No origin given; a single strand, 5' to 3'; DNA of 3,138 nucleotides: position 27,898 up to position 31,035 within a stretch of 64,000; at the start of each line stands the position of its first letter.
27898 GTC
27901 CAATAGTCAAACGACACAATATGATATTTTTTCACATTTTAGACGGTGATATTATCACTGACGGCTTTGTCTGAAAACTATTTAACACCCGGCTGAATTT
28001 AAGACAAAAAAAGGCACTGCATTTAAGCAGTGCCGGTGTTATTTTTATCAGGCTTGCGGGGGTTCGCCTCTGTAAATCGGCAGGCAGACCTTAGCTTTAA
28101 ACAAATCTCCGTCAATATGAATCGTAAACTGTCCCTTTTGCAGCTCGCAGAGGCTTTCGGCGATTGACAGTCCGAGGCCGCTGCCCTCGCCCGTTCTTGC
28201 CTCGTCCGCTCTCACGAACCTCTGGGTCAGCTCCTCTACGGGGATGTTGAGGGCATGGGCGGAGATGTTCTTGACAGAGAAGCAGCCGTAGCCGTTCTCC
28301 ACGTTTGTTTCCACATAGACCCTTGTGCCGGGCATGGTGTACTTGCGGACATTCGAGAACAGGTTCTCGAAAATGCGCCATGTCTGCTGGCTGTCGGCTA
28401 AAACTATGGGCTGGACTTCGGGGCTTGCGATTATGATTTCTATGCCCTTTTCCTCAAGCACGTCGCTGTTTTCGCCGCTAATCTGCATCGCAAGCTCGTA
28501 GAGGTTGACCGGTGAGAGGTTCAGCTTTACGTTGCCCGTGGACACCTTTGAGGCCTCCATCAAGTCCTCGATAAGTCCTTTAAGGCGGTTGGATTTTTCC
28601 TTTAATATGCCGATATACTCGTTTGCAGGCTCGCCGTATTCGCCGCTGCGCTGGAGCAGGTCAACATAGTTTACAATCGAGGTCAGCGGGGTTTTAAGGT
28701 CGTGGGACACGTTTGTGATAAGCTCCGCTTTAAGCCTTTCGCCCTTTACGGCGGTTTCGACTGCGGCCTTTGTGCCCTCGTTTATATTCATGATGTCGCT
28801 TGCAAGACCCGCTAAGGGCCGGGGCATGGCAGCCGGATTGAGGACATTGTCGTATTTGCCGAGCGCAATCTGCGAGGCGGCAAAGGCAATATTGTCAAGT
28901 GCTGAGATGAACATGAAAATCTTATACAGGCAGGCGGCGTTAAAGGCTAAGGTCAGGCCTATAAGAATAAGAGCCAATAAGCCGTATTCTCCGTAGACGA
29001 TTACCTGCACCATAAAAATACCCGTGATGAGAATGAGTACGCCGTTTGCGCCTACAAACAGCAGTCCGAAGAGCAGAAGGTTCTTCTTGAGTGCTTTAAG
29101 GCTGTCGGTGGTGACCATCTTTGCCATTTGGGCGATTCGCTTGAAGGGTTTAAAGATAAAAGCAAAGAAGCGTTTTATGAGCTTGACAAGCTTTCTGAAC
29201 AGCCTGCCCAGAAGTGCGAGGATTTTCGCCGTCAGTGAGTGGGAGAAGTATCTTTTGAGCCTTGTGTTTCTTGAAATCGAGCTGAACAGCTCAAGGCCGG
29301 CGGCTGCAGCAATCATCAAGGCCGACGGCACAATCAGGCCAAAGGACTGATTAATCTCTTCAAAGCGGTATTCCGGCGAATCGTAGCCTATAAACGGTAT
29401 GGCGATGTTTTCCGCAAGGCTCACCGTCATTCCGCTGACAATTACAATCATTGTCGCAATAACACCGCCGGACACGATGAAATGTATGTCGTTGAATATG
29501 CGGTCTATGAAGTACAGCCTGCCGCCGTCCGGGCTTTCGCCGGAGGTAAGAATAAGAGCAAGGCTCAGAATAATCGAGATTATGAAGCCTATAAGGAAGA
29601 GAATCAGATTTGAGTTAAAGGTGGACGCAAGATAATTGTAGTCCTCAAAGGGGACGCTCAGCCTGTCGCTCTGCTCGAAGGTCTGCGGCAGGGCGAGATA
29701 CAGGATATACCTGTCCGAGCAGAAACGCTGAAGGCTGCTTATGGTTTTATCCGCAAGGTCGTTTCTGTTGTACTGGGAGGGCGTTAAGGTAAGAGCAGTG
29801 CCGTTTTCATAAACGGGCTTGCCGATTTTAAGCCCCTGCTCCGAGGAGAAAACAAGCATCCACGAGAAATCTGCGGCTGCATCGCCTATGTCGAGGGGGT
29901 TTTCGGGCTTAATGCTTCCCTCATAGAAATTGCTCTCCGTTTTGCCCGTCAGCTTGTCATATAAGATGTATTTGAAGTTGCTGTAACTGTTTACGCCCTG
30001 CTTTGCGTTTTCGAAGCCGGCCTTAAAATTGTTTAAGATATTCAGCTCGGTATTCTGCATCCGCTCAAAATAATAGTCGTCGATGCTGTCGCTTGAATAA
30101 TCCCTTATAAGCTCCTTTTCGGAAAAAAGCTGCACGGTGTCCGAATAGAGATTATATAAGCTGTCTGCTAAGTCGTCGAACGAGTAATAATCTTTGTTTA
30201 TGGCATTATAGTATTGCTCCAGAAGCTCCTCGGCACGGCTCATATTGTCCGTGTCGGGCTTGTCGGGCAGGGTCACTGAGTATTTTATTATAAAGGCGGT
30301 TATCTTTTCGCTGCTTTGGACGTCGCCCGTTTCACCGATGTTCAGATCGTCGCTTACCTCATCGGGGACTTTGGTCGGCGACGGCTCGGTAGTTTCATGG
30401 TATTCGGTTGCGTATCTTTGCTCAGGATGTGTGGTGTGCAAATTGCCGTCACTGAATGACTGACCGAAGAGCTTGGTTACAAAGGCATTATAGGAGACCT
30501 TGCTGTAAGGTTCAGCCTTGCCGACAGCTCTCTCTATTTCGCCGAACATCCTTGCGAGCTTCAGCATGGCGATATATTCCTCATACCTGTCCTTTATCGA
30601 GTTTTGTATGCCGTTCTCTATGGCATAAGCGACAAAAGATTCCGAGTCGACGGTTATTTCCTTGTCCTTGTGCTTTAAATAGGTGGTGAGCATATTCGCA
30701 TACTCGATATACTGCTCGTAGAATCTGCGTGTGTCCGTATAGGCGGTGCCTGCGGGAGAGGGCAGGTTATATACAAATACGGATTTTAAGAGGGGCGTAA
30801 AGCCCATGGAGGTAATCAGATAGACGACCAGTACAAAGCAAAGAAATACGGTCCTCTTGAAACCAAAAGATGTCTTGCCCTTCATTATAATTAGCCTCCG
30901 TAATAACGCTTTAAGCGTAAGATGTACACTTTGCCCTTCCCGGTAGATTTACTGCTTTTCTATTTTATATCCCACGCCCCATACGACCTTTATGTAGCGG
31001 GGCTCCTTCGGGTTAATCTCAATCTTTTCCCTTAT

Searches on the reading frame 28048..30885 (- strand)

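Call 9: search_protein_families(library=pfam, proteins=[window:28048-30885:-], max_evalue=0.01)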
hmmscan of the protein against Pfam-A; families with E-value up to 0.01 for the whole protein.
window:28048-30885:- (945 aa): 2 families
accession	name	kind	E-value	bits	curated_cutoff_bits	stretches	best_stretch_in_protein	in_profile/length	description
PF00512.31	HisKA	-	6.2e-15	55.4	26.9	1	719-783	2-65/66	His Kinase A (phospho-acceptor) domain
PF02518.31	HATPase_c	-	1.2e-09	39.1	26.4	1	831-922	2-93/111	Histidine kinase-, DNA gyrase B-, and HSP90-like ATPase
